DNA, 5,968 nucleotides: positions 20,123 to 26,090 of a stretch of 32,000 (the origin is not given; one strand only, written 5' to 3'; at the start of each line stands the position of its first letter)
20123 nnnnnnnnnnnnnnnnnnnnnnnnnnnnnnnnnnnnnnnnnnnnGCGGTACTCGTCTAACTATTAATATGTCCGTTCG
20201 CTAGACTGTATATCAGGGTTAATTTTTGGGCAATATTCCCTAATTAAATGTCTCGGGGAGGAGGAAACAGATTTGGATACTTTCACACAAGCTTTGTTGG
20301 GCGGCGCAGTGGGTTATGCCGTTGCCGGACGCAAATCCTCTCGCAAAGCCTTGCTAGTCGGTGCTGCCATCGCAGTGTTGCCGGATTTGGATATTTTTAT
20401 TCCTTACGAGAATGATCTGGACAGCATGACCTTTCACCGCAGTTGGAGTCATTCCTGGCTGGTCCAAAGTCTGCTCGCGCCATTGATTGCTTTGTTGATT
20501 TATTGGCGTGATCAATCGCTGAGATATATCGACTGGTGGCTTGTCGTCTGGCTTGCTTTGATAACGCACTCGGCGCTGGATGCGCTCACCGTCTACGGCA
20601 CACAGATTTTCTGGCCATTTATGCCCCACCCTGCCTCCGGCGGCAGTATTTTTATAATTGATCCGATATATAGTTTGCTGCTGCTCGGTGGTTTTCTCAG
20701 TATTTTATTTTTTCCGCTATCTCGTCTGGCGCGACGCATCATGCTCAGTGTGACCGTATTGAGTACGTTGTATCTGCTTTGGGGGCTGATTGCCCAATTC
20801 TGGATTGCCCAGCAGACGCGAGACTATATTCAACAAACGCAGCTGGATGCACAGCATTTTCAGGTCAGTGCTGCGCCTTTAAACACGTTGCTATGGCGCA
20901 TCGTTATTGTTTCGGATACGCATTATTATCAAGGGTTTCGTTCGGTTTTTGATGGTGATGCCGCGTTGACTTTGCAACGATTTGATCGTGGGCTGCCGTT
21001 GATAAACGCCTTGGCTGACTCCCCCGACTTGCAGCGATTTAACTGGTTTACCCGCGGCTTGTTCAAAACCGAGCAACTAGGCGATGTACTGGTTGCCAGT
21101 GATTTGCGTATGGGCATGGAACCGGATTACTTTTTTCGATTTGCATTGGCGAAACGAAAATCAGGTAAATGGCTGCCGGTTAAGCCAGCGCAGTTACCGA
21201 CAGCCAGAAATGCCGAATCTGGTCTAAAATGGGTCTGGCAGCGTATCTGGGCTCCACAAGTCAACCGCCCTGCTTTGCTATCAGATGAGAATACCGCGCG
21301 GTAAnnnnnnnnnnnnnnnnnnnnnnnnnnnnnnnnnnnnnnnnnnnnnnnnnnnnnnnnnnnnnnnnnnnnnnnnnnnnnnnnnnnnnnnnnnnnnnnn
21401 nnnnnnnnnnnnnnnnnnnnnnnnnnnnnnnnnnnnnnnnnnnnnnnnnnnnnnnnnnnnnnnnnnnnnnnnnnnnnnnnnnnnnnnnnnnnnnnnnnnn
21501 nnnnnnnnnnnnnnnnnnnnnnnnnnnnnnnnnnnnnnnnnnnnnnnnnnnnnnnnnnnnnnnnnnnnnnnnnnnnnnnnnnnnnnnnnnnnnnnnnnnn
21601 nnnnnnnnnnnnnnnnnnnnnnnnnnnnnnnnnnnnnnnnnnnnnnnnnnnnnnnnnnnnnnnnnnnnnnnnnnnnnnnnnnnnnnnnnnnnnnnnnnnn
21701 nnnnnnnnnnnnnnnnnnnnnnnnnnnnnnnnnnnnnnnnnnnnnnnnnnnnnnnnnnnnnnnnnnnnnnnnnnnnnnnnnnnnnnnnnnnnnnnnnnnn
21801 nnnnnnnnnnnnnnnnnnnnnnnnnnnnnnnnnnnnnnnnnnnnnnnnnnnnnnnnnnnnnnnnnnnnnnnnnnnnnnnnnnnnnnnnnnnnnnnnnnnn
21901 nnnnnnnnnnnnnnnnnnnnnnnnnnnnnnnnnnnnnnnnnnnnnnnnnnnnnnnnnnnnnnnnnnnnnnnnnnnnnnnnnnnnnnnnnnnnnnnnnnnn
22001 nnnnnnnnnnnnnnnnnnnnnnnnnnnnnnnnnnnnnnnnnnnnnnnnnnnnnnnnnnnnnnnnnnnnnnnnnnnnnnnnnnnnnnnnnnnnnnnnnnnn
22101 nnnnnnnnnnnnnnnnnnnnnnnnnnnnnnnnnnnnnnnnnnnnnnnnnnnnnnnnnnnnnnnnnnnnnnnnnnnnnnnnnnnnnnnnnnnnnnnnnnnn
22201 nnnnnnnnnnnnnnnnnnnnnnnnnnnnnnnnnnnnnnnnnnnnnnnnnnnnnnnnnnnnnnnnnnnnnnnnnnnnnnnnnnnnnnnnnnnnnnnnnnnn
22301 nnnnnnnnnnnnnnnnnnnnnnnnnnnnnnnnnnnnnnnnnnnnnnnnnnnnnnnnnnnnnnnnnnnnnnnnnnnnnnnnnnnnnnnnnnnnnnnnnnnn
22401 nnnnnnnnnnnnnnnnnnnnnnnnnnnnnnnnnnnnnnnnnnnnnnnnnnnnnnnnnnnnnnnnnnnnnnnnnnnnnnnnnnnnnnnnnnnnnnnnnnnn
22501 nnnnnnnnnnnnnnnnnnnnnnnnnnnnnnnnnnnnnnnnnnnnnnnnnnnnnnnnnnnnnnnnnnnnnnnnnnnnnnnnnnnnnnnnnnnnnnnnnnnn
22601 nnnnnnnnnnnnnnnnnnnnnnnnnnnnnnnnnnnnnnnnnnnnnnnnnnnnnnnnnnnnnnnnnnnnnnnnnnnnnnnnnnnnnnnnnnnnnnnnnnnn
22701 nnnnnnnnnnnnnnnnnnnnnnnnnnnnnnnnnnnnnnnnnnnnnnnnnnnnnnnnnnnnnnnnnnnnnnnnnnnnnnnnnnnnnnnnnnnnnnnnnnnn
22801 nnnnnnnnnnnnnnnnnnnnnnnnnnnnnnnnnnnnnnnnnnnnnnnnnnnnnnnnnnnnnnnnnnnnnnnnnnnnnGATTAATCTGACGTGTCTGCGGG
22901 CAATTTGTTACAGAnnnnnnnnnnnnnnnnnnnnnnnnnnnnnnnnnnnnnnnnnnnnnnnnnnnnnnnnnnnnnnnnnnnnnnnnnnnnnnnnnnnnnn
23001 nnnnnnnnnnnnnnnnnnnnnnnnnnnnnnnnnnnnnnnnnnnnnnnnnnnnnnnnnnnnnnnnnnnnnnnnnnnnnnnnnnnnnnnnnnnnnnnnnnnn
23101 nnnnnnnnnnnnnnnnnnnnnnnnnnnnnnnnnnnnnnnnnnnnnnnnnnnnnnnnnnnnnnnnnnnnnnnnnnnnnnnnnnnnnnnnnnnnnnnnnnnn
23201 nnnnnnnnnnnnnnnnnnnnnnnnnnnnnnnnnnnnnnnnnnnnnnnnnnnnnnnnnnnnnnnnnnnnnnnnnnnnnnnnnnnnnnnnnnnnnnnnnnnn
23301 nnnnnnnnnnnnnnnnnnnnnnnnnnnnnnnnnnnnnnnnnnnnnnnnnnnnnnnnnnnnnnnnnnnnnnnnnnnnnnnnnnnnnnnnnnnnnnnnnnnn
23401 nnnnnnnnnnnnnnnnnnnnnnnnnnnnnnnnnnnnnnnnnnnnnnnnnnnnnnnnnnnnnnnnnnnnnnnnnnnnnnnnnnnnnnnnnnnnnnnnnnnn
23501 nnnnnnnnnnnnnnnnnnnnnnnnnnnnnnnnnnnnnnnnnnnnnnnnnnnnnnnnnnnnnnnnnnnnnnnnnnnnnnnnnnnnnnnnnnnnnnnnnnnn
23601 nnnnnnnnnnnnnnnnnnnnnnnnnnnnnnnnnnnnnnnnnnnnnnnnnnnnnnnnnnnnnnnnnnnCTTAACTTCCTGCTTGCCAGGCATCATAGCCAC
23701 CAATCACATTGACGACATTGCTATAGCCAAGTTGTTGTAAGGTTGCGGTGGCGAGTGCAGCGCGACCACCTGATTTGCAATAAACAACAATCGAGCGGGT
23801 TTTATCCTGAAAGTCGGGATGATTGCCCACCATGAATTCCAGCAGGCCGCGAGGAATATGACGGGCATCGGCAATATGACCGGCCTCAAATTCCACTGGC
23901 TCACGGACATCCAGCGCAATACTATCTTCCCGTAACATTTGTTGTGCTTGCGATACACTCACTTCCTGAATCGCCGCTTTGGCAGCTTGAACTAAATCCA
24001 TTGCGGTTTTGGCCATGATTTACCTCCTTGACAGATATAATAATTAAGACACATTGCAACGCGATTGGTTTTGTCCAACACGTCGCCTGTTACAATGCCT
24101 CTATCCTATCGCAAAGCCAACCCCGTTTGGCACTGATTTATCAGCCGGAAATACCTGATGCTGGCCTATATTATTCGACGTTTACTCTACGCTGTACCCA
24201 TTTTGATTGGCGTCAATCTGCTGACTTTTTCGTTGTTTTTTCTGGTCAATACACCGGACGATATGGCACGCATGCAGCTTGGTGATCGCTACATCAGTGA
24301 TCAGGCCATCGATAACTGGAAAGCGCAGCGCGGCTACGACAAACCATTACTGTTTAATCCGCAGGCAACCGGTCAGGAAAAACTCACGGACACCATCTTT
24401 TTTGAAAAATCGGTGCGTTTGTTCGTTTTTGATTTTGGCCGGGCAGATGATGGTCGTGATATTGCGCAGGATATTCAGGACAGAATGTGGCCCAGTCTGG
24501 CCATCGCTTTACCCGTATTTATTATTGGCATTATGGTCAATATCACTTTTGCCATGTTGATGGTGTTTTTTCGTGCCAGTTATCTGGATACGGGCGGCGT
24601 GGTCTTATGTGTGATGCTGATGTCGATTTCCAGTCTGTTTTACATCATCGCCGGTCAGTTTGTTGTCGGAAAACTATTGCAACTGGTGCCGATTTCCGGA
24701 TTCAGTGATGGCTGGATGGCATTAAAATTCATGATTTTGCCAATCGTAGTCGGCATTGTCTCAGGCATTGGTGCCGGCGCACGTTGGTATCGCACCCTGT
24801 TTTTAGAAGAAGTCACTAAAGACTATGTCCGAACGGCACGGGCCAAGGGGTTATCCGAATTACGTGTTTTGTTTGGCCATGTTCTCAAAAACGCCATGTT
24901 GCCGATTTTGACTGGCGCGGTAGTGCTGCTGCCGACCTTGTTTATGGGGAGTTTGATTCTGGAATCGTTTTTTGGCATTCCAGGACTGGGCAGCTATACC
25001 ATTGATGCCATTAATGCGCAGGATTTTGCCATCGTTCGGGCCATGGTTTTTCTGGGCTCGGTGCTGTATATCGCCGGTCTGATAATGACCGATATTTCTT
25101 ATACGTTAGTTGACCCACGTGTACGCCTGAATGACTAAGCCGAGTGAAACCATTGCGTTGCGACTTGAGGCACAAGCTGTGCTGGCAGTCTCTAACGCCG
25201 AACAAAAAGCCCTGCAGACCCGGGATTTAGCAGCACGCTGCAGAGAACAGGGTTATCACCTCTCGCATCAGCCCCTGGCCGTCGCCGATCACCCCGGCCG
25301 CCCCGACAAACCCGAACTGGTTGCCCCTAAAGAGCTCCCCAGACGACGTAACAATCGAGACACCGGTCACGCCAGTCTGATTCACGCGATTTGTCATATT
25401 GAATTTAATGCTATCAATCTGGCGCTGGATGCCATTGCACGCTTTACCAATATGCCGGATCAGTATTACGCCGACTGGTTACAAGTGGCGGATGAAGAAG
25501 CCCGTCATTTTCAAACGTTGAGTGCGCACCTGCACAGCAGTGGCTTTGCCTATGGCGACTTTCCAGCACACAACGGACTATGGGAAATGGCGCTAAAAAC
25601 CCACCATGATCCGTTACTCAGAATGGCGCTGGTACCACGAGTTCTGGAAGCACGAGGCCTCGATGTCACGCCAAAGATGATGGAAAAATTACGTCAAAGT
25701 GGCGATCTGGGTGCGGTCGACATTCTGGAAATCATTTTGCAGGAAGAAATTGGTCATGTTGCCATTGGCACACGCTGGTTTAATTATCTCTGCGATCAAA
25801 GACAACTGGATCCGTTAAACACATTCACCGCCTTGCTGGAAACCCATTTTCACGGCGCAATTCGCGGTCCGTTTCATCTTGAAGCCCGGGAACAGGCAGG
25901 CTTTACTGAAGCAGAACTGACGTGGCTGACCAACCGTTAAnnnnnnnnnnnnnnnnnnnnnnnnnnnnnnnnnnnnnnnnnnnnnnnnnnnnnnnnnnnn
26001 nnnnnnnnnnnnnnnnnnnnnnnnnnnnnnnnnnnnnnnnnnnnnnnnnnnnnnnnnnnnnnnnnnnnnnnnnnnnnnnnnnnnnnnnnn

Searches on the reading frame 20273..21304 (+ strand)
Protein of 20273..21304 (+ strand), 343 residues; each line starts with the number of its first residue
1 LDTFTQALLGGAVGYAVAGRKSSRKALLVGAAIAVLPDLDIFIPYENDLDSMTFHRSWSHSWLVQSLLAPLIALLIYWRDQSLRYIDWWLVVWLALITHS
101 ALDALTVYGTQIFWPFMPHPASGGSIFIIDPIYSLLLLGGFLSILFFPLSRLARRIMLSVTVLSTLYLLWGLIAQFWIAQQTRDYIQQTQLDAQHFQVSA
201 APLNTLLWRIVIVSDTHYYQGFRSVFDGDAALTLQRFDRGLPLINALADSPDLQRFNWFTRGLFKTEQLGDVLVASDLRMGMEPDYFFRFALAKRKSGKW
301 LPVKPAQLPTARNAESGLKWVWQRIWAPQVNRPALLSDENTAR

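Call 3: search_protein_families(library=pfam, proteins=[window:20273-21304:+], max_evalue=0.01)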
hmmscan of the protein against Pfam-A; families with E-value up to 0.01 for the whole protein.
window:20273-21304:+ (343 aa): 1 family
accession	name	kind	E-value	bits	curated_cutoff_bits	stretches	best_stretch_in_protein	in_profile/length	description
PF04307.19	YdjM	-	2.5e-31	109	29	1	1-177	1-175/176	YdjM inner membrane protein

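Call 4: search_protein_families(library=ncbifam, proteins=[window:20273-21304:+], max_evalue=0.01)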
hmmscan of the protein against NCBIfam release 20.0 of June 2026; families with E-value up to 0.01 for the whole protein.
window:20273-21304:+ (343 aa): 0 families

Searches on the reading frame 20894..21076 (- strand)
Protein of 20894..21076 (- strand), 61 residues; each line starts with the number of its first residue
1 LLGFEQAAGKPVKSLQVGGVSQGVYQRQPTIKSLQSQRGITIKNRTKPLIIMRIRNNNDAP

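Call 48: search_protein_families(library=pfam, alignment_id=A4, max_evalue=0.1)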
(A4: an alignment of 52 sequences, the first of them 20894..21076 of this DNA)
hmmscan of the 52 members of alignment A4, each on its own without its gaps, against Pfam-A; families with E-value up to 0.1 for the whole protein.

A. member 1, window:20894-21076:- (61 aa): 0 families

B. families by the number of members that match (of 52 scanned): 2 families
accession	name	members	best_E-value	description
PF23261.1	zf-CCCH_11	1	0.037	UNK-like, CCCH zinc finger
PF07189.16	SF3b10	1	0.06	Splicing factor 3B subunit 10 (SF3b10)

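Call 49: search_protein_families(library=ncbifam, alignment_id=A4, max_evalue=0.1)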
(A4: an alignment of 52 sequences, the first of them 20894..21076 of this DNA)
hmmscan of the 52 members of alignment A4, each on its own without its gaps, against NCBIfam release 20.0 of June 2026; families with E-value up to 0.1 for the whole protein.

A. member 1, window:20894-21076:- (61 aa): 0 families

B. families by the number of members that match (of 52 scanned): 0 families

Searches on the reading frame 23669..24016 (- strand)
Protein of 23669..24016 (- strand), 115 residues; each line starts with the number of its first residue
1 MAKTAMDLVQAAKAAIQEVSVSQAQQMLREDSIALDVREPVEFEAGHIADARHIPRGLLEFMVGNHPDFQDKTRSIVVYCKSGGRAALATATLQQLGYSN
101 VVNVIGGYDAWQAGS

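Call 3: search_protein_families(library=pfam, proteins=[window:23669-24016:-], max_evalue=0.01)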
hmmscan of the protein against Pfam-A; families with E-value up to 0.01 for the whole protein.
window:23669-24016:- (115 aa): 1 family
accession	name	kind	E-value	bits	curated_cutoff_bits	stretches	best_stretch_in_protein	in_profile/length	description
PF00581.25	Rhodanese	-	1.7e-21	77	22.2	1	21-113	2-101/102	Rhodanese-like domain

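Call 4: search_protein_families(library=ncbifam, proteins=[window:23669-24016:-], max_evalue=0.01)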
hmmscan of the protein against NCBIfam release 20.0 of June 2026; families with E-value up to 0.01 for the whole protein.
window:23669-24016:- (115 aa): 19 families
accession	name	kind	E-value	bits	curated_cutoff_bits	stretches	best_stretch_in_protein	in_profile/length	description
NF006444.0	PRK08762.1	equivalog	1.8e-24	86.1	449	1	6-113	4-109/387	molybdopterin-synthase adenylyltransferase MoeB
NF045521.1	rhoda_near_glyco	subfamily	5.8e-16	58.6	145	1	8-112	9-109/144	rhodanese homology domain-containing protein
NF005902.0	PRK07878.1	equivalog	2.3e-15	56.4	647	1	13-112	282-382/392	adenylyltransferase/sulfurtransferase MoeZ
NF001195.0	PRK00162.1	equivalog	3.8e-14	52.9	102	1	16-113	4-98/108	thiosulfate sulfurtransferase GlpE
NF005646.0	PRK07411.1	equivalog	3.6e-11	42.8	633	1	10-112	275-380/390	molybdopterin-synthase adenylyltransferase MoeB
NF001133.1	PRK00142.1-1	equivalog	3.5e-08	33.3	170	1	11-107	100-199/229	oxygen-dependent tRNA uridine(34) hydroxylase TrhO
NF007627.0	PRK10287.1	equivalog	4.5e-08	33.2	102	1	35-107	24-93/104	thiosulfate sulfurtransferase PspE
NF008750.0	PRK11784.1-2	equivalog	7.7e-08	31.8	241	1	68-111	82-125/346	tRNA 2-selenouridine(34) synthase MnmH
TIGR04568.1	arch_SelU_Nterm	equivalog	1.9e-07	31.1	200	1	71-112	172-213/215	selenouridine synthase SelU-like subunit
TIGR03167.1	tRNA_sel_U_synt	equivalog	3.6e-07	29.9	219.75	1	65-112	66-113/311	tRNA 2-selenouridine(34) synthase MnmH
NF041203.1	rhodanese_LYCAU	equivalog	3.7e-07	29.8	115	1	8-113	12-118/126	rhodanese-related (seleno)protein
TIGR02981.1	phageshock_pspE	exception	2.7e-06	27.6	126.3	1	34-106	21-91/101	thiosulfate sulfurtransferase PspE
NF045694.1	seleno_TsoB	exception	5.1e-06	24.8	805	1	16-113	46-151/572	rhodanese/DsbD fusion-like selenoprotein TsoB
NF008751.0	PRK11784.1-3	equivalog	1.2e-05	24.8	361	0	19-55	5-41/367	tRNA 2-selenouridine(34) synthase MnmH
NF008752.0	PRK11784.1-4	equivalog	1.9e-05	23.6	266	0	72-112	87-129/357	tRNA 2-selenouridine(34) synthase MnmH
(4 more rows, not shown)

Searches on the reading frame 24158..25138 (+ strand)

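Call 3: search_protein_families(library=pfam, proteins=[window:24158-25138:+], max_evalue=0.01)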
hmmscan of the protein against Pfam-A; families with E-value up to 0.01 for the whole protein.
window:24158-25138:+ (326 aa): 2 families
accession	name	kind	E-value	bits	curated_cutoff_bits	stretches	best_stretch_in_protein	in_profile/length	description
PF00528.27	BPD_transp_1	-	5.8e-30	104.8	26.4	1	129-323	2-183/184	Binding-protein-dependent transport system inner membrane component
PF19300.4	BPD_transp_1_N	-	2.8e-06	27.9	23.8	1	1-65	1-62/114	Binding-prot-dependent transport system membrane comp, N-term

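Call 4: search_protein_families(library=ncbifam, proteins=[window:24158-25138:+], max_evalue=0.01)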
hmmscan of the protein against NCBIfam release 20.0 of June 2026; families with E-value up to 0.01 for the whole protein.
window:24158-25138:+ (326 aa): 19 families
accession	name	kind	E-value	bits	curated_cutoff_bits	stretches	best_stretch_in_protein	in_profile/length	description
NF045471.1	Opp3B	equivalog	1.3e-42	146.3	480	1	1-325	1-305/308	oligopeptide ABC transporter permease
NF045470.1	Opp2B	equivalog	4.1e-42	144.4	350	1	8-323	1-300/300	nickel ABC transporter permease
NF045469.1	Opp1B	equivalog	3e-39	135.3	380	1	1-323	1-307/307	nickel/cobalt ABC transporter permease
NF045472.1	Opp4B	equivalog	1e-37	130.1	450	1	1-323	1-319/319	oligopeptide ABC transporter permease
TIGR02789.1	nickel_nikB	equivalog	7.1e-37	127.5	447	1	1-323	1-307/314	nickel ABC transporter permease subunit NikB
NF011661.0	PRK15081.1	equivalog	1.9e-35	122.8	463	1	1-324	1-305/306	glutathione ABC transporter permease GsiC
NF008161.0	PRK10914.1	equivalog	8.1e-34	117.3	590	2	188-324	201-337/339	dipeptide ABC transporter permease DppB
NF007677.0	PRK10352.1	equivalog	5e-31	107.9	433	1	1-325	1-309/314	nickel ABC transporter permease subunit NikB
NF007008.0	PRK09471.1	equivalog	1.1e-28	100.5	388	1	1-323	1-305/306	oligopeptide ABC transporter permease OppB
NF011712.0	PRK15133.1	subfamily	3.3e-25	88.8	445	1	49-324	70-361/364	microcin C ABC transporter permease YejB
NF043081.1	MMSYN1_0165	equivalog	1.7e-24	86.5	350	1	99-325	164-387/388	oligopeptide ABC transporter permease OppB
NF011690.0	PRK15110.1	equivalog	1.3e-19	70.9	432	1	188-320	179-311/321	putrescine export ABC transporter permease SapB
NF045476.1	Opp4C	equivalog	6.2e-07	29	350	1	93-262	59-210/278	oligopeptide ABC transporter permease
NF045473.1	Opp1C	equivalog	6.8e-06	25.7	350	1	92-278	49-212/267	nickel/cobalt ABC transporter permease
NF045474.1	Opp2C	equivalog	6.5e-05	22.6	300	1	94-269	23-174/236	nickel transporter permease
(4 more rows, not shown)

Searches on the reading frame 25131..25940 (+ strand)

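Call 3: search_protein_families(library=pfam, proteins=[window:25131-25940:+], max_evalue=0.01)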
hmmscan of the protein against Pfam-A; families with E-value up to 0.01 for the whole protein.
window:25131-25940:+ (269 aa): 1 family
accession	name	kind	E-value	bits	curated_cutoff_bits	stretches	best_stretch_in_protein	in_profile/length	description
PF04305.20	DUF455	-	1.1e-99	333.4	34.3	1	21-263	3-246/247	Protein of unknown function (DUF455)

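Call 4: search_protein_families(library=ncbifam, proteins=[window:25131-25940:+], max_evalue=0.01)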
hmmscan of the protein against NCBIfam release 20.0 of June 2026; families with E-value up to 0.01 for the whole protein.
window:25131-25940:+ (269 aa): 0 families
